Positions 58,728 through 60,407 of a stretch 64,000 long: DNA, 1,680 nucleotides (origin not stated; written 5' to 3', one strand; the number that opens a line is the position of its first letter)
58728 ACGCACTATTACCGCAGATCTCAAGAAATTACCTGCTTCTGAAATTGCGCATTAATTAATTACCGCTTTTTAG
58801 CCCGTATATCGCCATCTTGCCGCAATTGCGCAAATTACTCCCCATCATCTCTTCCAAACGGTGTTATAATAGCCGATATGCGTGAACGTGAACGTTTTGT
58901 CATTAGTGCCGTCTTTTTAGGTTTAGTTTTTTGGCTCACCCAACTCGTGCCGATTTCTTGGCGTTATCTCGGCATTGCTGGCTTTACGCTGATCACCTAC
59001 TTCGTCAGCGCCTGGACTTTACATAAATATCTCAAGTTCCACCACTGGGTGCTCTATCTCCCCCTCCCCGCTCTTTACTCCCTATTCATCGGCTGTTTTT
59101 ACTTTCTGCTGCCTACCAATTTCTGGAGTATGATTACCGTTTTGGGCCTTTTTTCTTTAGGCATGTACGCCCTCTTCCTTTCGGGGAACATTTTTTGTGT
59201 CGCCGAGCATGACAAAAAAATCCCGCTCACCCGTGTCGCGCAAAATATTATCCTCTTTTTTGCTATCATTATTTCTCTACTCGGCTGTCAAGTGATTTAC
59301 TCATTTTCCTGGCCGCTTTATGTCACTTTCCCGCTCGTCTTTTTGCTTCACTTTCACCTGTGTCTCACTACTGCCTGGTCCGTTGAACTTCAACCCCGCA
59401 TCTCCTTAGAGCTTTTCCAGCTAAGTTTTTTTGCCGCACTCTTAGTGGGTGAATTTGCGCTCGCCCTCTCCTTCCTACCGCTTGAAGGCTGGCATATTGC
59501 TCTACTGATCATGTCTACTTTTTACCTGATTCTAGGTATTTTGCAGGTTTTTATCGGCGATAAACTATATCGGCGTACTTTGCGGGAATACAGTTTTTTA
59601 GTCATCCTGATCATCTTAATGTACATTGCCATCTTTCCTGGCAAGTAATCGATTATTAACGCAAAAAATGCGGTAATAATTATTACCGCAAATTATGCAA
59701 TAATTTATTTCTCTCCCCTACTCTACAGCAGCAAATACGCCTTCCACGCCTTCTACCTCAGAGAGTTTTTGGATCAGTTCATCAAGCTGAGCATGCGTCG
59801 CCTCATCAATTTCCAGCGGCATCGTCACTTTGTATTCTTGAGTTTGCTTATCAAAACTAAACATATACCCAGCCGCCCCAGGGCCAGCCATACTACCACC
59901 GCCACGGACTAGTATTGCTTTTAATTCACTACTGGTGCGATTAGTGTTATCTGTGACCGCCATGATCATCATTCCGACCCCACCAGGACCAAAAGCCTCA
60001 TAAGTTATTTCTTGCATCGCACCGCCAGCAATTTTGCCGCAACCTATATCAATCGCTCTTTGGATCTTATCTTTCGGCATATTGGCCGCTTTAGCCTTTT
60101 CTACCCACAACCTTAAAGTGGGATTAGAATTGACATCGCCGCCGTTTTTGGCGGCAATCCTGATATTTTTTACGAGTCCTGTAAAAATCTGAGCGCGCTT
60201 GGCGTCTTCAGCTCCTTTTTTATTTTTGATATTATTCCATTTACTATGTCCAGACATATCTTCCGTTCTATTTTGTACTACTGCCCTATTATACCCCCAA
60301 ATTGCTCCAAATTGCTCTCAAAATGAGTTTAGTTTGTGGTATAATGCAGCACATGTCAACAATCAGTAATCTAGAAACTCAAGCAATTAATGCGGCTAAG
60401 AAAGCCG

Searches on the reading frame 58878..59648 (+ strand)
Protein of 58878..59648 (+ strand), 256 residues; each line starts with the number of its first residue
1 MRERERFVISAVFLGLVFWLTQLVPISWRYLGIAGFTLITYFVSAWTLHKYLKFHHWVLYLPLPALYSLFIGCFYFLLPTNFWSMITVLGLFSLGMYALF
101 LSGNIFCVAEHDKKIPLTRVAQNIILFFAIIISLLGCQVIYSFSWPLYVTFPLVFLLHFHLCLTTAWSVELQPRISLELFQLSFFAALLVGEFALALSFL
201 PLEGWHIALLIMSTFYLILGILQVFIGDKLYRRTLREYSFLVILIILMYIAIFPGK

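Call 7: search_protein_families(library=pfam, proteins=[window:58878-59648:+])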
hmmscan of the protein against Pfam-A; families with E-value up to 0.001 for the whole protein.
window:58878-59648:+ (256 aa): 1 family
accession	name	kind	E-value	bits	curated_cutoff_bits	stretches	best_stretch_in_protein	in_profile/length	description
PF18900.5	DUF5656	-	3.9e-08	33.4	23.3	1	53-247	51-236/242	Protein of unknown function (DUF5656)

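Call 22: find_homologous_proteins(query=window:58878-59648:+)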
Query window:58878-59648:+ (256 aa): 43 proteins with E <= 0.001 among 4037 candidates.
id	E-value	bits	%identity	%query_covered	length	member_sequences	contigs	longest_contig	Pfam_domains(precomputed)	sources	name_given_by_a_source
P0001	2.7e-159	547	99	100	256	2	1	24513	PF18900.7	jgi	-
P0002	1.4e-139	482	88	100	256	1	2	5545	PF18900.7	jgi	-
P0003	9.3e-124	431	80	100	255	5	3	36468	PF18900.7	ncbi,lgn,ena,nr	ncbi:hypothetical protein IJJ08_00785 [bacterium]|nr:hypothetical protein [bacterium]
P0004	4.0e-123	429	78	100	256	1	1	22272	PF18900.7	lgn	-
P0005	4.0e-115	402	73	100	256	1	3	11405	PF18900.7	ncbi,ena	-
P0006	3.1e-98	347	65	100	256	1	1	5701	-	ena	-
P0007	7.4e-95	336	63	100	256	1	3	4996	PF18900.7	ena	-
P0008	4.6e-92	327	63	100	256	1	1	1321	PF18900.7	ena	-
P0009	2.4e-86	308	59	100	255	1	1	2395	PF18900.7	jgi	jgi:hypothetical protein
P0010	3.5e-81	291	60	100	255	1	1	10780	PF18900.7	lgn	-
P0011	2.8e-80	288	56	100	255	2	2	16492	PF18900.7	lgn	-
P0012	5.0e-80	287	57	100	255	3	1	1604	-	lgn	-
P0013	6.9e-80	287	57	100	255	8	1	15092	PF18900.7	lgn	-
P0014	2.0e-77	279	54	100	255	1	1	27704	PF18900.7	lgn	-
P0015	3.8e-77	278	56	100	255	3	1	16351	PF18900.7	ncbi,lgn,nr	ncbi:MAG: hypothetical protein Q4G02_02605 [bacterium]|nr:hypothetical protein [bacterium]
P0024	1.2e-47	181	43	100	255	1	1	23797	PF18900.7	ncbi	-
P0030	1.3e-45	174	39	100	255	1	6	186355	-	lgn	-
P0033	5.5e-45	172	38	100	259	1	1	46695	PF18900.7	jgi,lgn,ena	-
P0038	5.6e-35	140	39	93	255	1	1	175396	-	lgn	-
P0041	5.9e-22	97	33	93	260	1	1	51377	PF18900.7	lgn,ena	-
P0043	1.4e-8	53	28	75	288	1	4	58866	PF18900.7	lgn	-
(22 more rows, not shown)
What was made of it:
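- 58878..59648 (+): DUF5656 membrane protein gene. The conserved locus always lies next to this gene. Calls 7 and 22.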

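Call 23: find_encoding_contigs(protein=P0001, flank=10000, max_places=3)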
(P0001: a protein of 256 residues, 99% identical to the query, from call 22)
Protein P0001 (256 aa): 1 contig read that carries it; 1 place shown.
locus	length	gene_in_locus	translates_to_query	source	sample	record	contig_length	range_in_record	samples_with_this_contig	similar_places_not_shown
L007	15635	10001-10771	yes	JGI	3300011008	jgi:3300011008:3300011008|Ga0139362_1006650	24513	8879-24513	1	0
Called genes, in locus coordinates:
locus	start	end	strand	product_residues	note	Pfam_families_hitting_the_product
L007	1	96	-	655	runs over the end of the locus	PF03483:B3_4, PF03484:B5, PF17759:tRNA_synthFbeta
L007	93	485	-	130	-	PF00825:Ribonuclease_P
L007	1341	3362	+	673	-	PF02518:HATPase_c, PF00204:DNA_gyraseB, PF01751:Toprim, PF00986:DNA_gyraseB_C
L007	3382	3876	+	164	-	PF00719:Pyrophosphatase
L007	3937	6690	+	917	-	PF00521:DNA_topoisoIV, PF03989:DNA_gyraseA_C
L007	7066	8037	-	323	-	PF02899:Phage_int_SAM_1, PF13495:Phage_int_SAM_4 (faint), PF00589:Phage_integrase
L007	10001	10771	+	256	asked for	PF18900:DUF5656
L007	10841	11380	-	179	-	PF20772:TACO1_YebC_N, PF01709:Transcrip_reg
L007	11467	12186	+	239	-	PF00515:TPR_1 (weak), PF07719:TPR_2 (weak)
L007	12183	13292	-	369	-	PF13399:LytR_C (weak)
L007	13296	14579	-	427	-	PF08245:Mur_ligase_M, PF02875:Mur_ligase_C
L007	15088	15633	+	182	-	?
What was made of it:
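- On Chromosomal oriC: The last two are pheT and rnpA by the gene calls in L007 (call 23).
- Origin-proximal genes (rnpA, gyrB, gyrA) lie within 8 kb (calls 7, 23).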

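Call 24: find_encoding_contigs(protein=P0003, flank=10000, max_places=3)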
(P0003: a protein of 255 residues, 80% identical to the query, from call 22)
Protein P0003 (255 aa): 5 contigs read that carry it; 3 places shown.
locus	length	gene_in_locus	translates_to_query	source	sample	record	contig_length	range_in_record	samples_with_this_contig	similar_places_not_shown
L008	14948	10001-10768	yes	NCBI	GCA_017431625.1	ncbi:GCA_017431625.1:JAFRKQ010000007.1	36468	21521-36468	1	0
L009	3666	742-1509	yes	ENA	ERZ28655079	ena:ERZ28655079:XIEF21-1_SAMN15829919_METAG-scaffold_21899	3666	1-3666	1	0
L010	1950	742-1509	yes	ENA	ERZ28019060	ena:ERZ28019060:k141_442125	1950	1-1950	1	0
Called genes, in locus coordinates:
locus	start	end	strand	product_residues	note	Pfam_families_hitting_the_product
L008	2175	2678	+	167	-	PF00719:Pyrophosphatase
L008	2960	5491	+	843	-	PF00521:DNA_topoisoIV, PF03989:DNA_gyraseA_C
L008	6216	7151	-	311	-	PF02899:Phage_int_SAM_1, PF13495:Phage_int_SAM_4 (faint), PF00589:Phage_integrase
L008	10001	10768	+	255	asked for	PF18900:DUF5656 (weak)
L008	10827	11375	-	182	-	PF20772:TACO1_YebC_N, PF01709:Transcrip_reg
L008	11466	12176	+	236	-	PF07719:TPR_2 (faint), PF14559:TPR_19 (faint)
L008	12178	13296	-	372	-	PF13399:LytR_C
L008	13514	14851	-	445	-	PF08245:Mur_ligase_M (faint), PF02875:Mur_ligase_C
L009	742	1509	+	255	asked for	PF18900:DUF5656 (weak)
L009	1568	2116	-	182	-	PF20772:TACO1_YebC_N, PF01709:Transcrip_reg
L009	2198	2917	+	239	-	PF07719:TPR_2 (faint), PF14559:TPR_19 (faint)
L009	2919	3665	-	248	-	?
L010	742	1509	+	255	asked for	PF18900:DUF5656 (weak)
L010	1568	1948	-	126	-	?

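Call 25: find_encoding_contigs(protein=P0004, flank=10000, max_places=3)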
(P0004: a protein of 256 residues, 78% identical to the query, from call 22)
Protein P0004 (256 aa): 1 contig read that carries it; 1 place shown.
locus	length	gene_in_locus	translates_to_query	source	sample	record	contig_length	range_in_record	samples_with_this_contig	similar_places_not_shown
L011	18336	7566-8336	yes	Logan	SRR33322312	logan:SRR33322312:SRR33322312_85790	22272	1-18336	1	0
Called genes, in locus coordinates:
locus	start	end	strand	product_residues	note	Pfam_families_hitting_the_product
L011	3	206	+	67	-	?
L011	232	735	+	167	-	PF00719:Pyrophosphatase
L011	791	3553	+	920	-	PF00521:DNA_topoisoIV, PF03989:DNA_gyraseA_C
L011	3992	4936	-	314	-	PF13102:Phage_int_SAM_5, PF02899:Phage_int_SAM_1, PF13495:Phage_int_SAM_4 (faint), PF00589:Phage_integrase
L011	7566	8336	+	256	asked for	PF18900:DUF5656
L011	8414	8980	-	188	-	PF20772:TACO1_YebC_N, PF01709:Transcrip_reg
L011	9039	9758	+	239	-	-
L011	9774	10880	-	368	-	PF13399:LytR_C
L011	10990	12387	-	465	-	PF08245:Mur_ligase_M, PF02875:Mur_ligase_C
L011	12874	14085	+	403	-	PF02547:Queuosine_synth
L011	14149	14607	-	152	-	PF25025:EF-Ts_N (weak), PF00889:EF_TS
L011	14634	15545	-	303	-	PF00318:Ribosomal_S2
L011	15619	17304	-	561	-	-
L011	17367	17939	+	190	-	PF08308:PEGA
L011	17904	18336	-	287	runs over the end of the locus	PF00763:THF_DHG_CYH, PF02882:THF_DHG_CYH_C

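Call 30: find_related_loci(query=A2, collection=genome_contigs, flank=7000)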
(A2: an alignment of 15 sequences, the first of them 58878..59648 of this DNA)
Query A2 (256 aa) in genome_contigs; peptide patterns used: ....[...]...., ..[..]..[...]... (x = any residue, [..] = any of these).
85 stretches matched a pattern; 6 encode a relative of the query (tblastn E <= 1e-3); 5 distinct loci.
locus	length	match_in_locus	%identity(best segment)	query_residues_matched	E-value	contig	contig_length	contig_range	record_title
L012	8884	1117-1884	73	1-256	1e-124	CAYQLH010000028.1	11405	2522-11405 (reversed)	MAG TPA_asm: uncultured Pseudomonadales bacterium isolate SRP278969_co1_166 genome assembly, contig: NODE_8177_length_11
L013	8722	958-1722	56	1-256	2e-87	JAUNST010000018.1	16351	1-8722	MAG: bacterium isolate S4R_St_52 NODE_989_length_16351_cov_5.956370, whole genome shotgun sequence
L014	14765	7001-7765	57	1-256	2e-87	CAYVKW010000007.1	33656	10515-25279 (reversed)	MAG TPA_asm: uncultured Pseudomonadales bacterium isolate SRP192927_co1_174 genome assembly, contig: NODE_2114_length_33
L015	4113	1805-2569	55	1-256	2e-86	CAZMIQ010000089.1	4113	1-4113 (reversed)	MAG TPA_asm: uncultured Pseudomonadales bacterium isolate SRP241326_co1_242 genome assembly, contig: NODE_24551_length_4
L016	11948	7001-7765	80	1-256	2e-132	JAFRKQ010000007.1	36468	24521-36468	Bacterium isolate RGIG2556 Goat_Jejunum.Co__c262656, whole genome shotgun sequence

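Call 40: find_encoding_contigs(protein=P0014, flank=6000, max_places=2)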
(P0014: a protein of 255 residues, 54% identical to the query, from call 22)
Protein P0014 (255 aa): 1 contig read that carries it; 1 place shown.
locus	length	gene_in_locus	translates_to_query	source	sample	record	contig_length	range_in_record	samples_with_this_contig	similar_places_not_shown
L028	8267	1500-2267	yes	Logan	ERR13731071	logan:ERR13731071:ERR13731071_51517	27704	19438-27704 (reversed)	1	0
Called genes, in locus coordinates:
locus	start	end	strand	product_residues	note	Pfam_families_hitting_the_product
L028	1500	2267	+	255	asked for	PF18900:DUF5656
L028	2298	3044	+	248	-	-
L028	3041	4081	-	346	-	PF13399:LytR_C (weak)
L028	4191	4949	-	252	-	PF01996:F420_ligase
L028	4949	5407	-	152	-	PF00889:EF_TS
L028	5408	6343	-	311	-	PF00318:Ribosomal_S2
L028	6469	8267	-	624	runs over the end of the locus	-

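Call 41: find_encoding_contigs(protein=P0011, flank=6000, max_places=2)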
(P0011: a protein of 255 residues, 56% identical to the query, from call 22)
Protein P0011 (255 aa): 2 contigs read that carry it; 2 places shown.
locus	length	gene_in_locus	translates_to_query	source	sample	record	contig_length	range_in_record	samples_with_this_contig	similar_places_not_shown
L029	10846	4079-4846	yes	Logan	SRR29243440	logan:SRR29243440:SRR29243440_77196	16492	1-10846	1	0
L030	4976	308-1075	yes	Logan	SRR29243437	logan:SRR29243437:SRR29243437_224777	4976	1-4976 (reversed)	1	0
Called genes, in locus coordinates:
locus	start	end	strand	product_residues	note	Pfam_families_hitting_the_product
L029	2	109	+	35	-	?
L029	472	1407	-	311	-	PF02899:Phage_int_SAM_1, PF13495:Phage_int_SAM_4 (faint), PF00589:Phage_integrase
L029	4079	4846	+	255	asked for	PF18900:DUF5656 (weak)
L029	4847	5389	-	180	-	PF20772:TACO1_YebC_N, PF01709:Transcrip_reg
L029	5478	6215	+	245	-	PF07719:TPR_2 (faint), PF00515:TPR_1 (faint)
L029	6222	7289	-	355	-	PF13399:LytR_C (weak)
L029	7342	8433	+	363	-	PF02547:Queuosine_synth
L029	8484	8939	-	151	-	PF00889:EF_TS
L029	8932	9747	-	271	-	PF00318:Ribosomal_S2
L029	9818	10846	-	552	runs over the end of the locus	-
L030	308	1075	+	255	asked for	PF18900:DUF5656 (weak)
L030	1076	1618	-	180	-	PF20772:TACO1_YebC_N, PF01709:Transcrip_reg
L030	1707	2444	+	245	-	PF07719:TPR_2 (faint), PF00515:TPR_1 (faint)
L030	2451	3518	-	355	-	PF13399:LytR_C (weak)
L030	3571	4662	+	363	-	PF02547:Queuosine_synth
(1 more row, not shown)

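Call 42: find_encoding_contigs(protein=P0024, flank=6000, max_places=2)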
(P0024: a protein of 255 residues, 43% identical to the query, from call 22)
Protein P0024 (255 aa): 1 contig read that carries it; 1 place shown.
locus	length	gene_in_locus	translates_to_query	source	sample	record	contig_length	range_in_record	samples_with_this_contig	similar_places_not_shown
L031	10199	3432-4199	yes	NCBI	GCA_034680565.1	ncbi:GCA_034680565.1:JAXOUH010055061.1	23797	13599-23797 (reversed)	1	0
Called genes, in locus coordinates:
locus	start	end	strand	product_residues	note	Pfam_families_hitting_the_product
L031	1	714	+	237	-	?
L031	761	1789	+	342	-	PF13399:LytR_C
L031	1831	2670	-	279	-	-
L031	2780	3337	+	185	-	PF20772:TACO1_YebC_N, PF01709:Transcrip_reg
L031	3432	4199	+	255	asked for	PF18900:DUF5656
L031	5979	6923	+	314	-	PF02899:Phage_int_SAM_1, PF13102:Phage_int_SAM_5 (weak), PF13495:Phage_int_SAM_4 (faint), PF00589:Phage_integrase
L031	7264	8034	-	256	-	PF04402:SIMPL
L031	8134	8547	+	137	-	-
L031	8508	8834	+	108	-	-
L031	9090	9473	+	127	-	-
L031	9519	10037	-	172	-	-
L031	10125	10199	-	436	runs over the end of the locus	PF01566:Nramp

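Call 43: find_encoding_contigs(protein=P0030, flank=6000, max_places=2)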
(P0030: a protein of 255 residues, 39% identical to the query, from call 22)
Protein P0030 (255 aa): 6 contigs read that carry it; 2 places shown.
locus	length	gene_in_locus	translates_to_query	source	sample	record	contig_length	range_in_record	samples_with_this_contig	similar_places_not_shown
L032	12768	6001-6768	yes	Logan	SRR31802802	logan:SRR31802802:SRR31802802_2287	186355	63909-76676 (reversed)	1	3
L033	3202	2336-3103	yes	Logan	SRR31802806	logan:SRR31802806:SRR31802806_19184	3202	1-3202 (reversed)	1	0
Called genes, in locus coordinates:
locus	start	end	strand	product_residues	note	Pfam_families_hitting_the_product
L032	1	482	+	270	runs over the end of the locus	PF00459:Inositol_P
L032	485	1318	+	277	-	PF01261:AP_endonuc_2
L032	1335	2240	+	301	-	PF00763:THF_DHG_CYH, PF02882:THF_DHG_CYH_C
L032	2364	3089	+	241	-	PF00318:Ribosomal_S2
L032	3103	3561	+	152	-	PF00889:EF_TS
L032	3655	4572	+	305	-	PF13399:LytR_C (weak)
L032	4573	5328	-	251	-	PF07719:TPR_2 (faint), PF00515:TPR_1 (faint)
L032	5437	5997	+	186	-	PF20772:TACO1_YebC_N, PF01709:Transcrip_reg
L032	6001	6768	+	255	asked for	-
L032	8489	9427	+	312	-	PF13495:Phage_int_SAM_4 (weak), PF02899:Phage_int_SAM_1, PF00589:Phage_integrase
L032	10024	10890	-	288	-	-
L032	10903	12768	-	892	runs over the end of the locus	PF00521:DNA_topoisoIV, PF03989:DNA_gyraseA_C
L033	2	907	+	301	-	?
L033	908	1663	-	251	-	PF07719:TPR_2 (faint), PF00515:TPR_1 (faint)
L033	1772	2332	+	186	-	PF20772:TACO1_YebC_N, PF01709:Transcrip_reg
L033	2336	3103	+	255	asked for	-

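Call 47: find_encoding_contigs(protein=P0041, flank=6000, max_places=2)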
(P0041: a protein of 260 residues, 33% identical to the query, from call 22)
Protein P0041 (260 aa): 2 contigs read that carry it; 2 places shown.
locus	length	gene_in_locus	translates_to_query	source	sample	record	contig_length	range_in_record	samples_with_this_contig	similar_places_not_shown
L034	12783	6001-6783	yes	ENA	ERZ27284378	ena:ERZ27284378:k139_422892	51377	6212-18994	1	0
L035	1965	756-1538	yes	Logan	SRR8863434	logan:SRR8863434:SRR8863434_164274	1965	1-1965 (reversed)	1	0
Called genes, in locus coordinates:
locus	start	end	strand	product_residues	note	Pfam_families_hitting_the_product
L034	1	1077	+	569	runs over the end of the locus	PF00999:Na_H_Exchanger, PF02254:TrkA_N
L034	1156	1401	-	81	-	-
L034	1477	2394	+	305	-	-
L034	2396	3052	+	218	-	-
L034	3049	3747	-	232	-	-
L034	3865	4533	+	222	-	PF01797:Y1_Tnp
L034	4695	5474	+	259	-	PF20772:TACO1_YebC_N, PF01709:Transcrip_reg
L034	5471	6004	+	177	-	PF02075:RuvC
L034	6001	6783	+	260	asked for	PF18900:DUF5656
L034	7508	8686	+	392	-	-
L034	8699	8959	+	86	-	-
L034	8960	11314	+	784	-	-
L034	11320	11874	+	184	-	PF00963:Cohesin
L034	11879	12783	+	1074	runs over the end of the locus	-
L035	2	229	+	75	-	?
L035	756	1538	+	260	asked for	PF18900:DUF5656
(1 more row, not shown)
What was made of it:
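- The neighbouring operon is ancestrally yebC-ruvC (call 47).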

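Call 48: find_encoding_contigs(protein=P0038, flank=6000, max_places=2)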
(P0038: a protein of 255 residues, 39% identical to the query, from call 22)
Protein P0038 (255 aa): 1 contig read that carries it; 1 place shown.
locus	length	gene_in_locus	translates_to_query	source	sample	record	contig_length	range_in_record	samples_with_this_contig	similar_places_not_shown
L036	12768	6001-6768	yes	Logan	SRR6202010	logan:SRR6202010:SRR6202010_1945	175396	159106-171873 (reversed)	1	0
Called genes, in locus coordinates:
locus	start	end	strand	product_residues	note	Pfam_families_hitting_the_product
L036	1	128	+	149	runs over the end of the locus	PF01252:Peptidase_A8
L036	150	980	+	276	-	PF00849:PseudoU_synth_2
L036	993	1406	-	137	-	-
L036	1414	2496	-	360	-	PF02547:Queuosine_synth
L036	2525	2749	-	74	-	-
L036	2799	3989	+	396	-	PF01702:TGT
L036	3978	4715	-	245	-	PF13176:TPR_7 (faint), PF13432:TPR_16 (weak), PF14559:TPR_19, PF00515:TPR_1 (weak), PF07719:TPR_2 (weak), PF13181:TPR_8 (weak)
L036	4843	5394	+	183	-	PF20772:TACO1_YebC_N, PF01709:Transcrip_reg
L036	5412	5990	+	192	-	-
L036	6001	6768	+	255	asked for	-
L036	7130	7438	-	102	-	-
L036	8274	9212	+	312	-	PF02899:Phage_int_SAM_1, PF13102:Phage_int_SAM_5 (faint), PF13495:Phage_int_SAM_4 (weak), PF00589:Phage_integrase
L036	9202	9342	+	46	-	-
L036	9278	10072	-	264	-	-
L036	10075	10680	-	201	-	-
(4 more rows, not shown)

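Call 49: find_encoding_contigs(protein=P0033, flank=6000, max_places=2)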
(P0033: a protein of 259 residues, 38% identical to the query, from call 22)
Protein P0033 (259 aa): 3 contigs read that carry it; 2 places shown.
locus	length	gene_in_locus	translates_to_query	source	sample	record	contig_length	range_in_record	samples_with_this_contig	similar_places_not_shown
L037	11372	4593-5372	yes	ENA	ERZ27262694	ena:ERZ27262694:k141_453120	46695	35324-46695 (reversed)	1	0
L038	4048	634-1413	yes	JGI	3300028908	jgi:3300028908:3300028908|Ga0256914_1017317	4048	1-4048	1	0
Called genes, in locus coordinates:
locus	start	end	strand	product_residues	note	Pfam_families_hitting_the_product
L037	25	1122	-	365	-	PF02547:Queuosine_synth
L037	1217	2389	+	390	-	PF01702:TGT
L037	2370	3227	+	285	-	PF13399:LytR_C (weak)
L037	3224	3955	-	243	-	PF13432:TPR_16, PF14559:TPR_19 (weak), PF00515:TPR_1, PF07719:TPR_2 (weak)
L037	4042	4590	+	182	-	PF20772:TACO1_YebC_N, PF01709:Transcrip_reg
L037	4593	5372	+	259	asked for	PF18900:DUF5656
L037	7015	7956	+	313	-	PF13102:Phage_int_SAM_5 (faint), PF13495:Phage_int_SAM_4 (faint), PF02899:Phage_int_SAM_1, PF00589:Phage_integrase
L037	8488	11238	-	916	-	PF00521:DNA_topoisoIV, PF03989:DNA_gyraseA_C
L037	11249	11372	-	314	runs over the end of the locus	PF01368:DHH, PF02833:DHHA2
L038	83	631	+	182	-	PF20772:TACO1_YebC_N, PF01709:Transcrip_reg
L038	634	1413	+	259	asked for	PF18900:DUF5656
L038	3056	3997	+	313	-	PF13102:Phage_int_SAM_5 (faint), PF13495:Phage_int_SAM_4 (faint), PF02899:Phage_int_SAM_1, PF00589:Phage_integrase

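Call 58: search_protein_families(library=ncbifam, proteins=[window:58878-59648:+], max_evalue=0.00001)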
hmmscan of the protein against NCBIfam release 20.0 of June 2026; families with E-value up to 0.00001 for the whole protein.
window:58878-59648:+ (256 aa): 0 families

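Call 92: find_encoding_contigs(protein=P0043, flank=6000, max_places=3)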
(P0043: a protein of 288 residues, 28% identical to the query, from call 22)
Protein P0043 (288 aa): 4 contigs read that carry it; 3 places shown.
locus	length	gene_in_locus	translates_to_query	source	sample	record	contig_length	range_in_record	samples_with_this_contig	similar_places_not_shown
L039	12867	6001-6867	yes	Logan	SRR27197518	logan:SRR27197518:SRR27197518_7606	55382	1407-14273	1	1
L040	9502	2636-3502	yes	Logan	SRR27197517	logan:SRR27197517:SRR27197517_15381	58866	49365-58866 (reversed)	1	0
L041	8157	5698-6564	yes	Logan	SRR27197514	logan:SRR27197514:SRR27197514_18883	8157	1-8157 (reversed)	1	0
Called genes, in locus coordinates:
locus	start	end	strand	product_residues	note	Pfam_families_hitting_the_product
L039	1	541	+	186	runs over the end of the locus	PF08207:EFP_N, PF01132:EFP, PF09285:Elong-fact-P_C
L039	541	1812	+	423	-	PF05977:MFS_3, PF13347:MFS_2 (weak), PF07690:MFS_1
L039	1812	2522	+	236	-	-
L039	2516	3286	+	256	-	PF00849:PseudoU_synth_2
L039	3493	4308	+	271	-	PF13399:LytR_C (weak)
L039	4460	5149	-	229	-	PF13431:TPR_17 (faint), PF13181:TPR_8 (weak)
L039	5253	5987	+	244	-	PF20772:TACO1_YebC_N, PF01709:Transcrip_reg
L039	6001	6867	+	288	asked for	PF18900:DUF5656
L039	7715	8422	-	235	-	-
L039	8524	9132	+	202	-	PF14014:DUF4230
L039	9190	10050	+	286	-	-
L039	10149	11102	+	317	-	PF02899:Phage_int_SAM_1, PF13102:Phage_int_SAM_5 (weak), PF13495:Phage_int_SAM_4 (weak), PF00589:Phage_integrase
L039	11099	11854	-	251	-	PF04402:SIMPL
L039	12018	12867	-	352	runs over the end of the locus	PF01979:Amidohydro_1, PF12890:DHOase (weak)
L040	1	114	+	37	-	?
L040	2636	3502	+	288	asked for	PF18900:DUF5656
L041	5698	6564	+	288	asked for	PF18900:DUF5656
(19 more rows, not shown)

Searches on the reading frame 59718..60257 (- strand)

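Call 7: search_protein_families(library=pfam, proteins=[window:59718-60257:-])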
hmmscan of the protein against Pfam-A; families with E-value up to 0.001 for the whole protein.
window:59718-60257:- (179 aa): 2 families
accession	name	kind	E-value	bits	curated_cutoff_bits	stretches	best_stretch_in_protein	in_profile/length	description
PF20772.2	TACO1_YebC_N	-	6.4e-27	94.3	36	1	5-74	1-72/73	TACO1/YebC protein N-terminal domain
PF01709.26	Transcrip_reg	-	1.1e-18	67.9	27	1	81-134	1-54/160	TACO1/YebC second and third domain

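Call 58: search_protein_families(library=ncbifam, proteins=[window:59718-60257:-], max_evalue=0.00001)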
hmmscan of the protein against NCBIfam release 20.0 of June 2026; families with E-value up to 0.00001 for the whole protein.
window:59718-60257:- (179 aa): 3 families
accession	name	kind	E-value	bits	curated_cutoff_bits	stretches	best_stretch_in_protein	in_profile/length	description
NF001030.0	PRK00110.1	equivalog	4.8e-53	180.3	243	1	1-134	1-135/245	YebC/PmpR family DNA-binding transcriptional regulator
TIGR01033.1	TIGR01033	subfamily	2e-50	171.8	208.75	1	1-166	1-165/238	YebC/PmpR family DNA-binding transcriptional regulator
NF009044.0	PRK12378.1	subfamily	3.7e-40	138.1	196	1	6-134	4-132/239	YebC/PmpR family DNA-binding transcriptional regulator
